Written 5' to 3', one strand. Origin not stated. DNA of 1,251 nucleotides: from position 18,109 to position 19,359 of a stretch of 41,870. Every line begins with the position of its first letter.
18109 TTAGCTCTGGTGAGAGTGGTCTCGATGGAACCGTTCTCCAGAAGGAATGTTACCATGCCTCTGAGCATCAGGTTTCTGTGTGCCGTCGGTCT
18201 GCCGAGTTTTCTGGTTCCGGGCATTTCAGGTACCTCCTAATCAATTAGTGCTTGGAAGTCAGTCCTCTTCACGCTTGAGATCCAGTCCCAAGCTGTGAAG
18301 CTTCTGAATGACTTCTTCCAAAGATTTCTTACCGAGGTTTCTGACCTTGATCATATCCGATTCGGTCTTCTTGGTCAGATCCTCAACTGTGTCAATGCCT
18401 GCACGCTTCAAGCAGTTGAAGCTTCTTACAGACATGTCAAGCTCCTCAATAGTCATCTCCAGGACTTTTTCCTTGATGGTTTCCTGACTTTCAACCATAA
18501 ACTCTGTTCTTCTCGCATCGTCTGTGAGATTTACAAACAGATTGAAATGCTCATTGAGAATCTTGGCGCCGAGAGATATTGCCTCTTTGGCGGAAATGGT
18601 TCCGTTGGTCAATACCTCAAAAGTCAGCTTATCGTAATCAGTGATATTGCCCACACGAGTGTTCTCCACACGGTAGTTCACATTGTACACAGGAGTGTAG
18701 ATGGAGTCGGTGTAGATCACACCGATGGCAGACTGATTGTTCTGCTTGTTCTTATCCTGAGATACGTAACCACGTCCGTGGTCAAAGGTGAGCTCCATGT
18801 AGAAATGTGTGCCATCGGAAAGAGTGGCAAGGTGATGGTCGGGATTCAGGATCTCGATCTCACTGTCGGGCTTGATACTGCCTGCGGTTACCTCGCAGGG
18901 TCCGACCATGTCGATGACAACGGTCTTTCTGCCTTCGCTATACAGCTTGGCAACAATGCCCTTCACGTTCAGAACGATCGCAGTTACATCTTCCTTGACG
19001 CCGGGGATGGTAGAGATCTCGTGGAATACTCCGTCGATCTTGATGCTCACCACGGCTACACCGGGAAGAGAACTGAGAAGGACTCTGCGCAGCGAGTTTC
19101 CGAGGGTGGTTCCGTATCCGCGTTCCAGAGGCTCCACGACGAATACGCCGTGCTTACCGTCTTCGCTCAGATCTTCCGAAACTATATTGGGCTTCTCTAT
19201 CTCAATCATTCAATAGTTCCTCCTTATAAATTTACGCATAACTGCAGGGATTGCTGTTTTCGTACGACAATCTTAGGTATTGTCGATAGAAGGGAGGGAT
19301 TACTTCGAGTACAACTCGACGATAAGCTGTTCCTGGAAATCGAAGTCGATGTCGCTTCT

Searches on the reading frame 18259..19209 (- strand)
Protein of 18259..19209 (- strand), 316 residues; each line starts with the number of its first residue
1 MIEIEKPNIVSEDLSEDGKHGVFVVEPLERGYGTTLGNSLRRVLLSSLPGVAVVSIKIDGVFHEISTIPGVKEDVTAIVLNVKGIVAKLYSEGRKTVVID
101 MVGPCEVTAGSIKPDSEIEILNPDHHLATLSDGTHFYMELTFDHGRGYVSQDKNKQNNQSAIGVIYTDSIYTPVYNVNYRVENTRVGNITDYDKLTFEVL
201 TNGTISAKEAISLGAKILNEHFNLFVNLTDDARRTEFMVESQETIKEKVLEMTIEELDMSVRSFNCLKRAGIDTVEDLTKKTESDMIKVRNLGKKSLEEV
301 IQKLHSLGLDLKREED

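Call 55: find_related_loci(query=window:18259-19209:-, collection=genome_contigs, flank=6000)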
Query window:18259-19209:- (316 aa) in genome_contigs; peptide patterns used: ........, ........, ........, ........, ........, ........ (x = any residue, [..] = any of these).
599 stretches matched a pattern (row limit reached: there are more); 578 encode a relative of the query (tblastn E <= 1e-3); the best 80 are kept; 80 distinct loci.
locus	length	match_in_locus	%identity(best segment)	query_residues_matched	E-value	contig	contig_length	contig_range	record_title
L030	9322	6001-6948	96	1-316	0e+0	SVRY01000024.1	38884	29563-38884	MAG: Oscillospiraceae bacterium isolate SIG655 NODE_22714_length_38884_cov_3.016152, whole genome shotgun sequence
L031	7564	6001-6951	84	1-316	2e-177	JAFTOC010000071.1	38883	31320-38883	MAG: Clostridia bacterium isolate RGIG3995 Roe_deer_Cecum-4__c471865, whole genome shotgun sequence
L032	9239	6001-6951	84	1-316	7e-177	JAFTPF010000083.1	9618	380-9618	MAG: Clostridia bacterium isolate RGIG4024 Roe_deer_Cecum-5__c329390, whole genome shotgun sequence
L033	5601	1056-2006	84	1-316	2e-179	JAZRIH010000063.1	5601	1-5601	MAG: Eubacteriales bacterium isolate T1900045476_YK20190170.MAGScoT_cleanbin_000044 SGB_7271_k141_3084276, whole genome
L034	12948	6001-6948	83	1-316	7e-176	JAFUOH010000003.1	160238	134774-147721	MAG: Clostridia bacterium isolate RGIG4676 Roe_deer_Rectum-5__c357, whole genome shotgun sequence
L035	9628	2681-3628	83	1-316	1e-175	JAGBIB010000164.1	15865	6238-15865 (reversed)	MAG: Clostridia bacterium isolate RGIG9138 Water_deer_Rectum.Co__c1115422, whole genome shotgun sequence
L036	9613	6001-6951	83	1-316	2e-175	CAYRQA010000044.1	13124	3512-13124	MAG TPA_asm: uncultured Lachnospiraceae bacterium isolate SRP350583_co1_125 genome assembly, contig: NODE_8109_length_13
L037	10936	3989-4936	82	1-316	2e-173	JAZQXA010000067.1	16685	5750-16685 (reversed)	MAG: Candidatus Flemingiibacterium sp. isolate T1900045163_TC20190157.MAGScoT_cleanbin_000012 SGB_5099_k141_1088671, who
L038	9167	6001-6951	82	1-316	1e-173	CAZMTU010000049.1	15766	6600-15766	MAG TPA_asm: uncultured Lachnospiraceae bacterium isolate SRP222994_co1_502 genome assembly, contig: NODE_7799_length_15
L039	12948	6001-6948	80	1-316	2e-173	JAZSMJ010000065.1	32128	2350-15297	MAG: Eubacteriales bacterium isolate T1900044555_TS20190021.MAGScoT_cleanbin_000009 SGB_288_k141_1444539, whole genome s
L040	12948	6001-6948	81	1-316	4e-173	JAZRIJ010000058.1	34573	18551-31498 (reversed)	MAG: Eubacteriales bacterium isolate T1900045475_YK20190169.MAGScoT_cleanbin_000017 SGB_7260_k141_1815647, whole genome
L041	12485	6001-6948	80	1-316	1e-172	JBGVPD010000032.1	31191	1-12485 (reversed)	MAG: Eubacteriales bacterium isolate fecal_MAG_196 fecal_MAG_196_contig_0032, whole genome shotgun sequence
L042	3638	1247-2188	81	1-314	2e-179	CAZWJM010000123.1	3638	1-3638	MAG TPA_asm: uncultured Oscillospiraceae bacterium isolate binchicken_co370_249 genome assembly, contig: NODE_20496_leng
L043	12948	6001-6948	80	1-316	5e-172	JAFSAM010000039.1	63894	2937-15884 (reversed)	MAG: Clostridia bacterium isolate RGIG2965 Goat_Rectum-1__c432973, whole genome shotgun sequence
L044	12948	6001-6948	82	1-316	6e-172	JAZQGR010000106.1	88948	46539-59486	MAG: Eubacteriales bacterium isolate T1900044630_TS20190096.MAGScoT_cleanbin_000001 SGB_1020_k141_1735346, whole genome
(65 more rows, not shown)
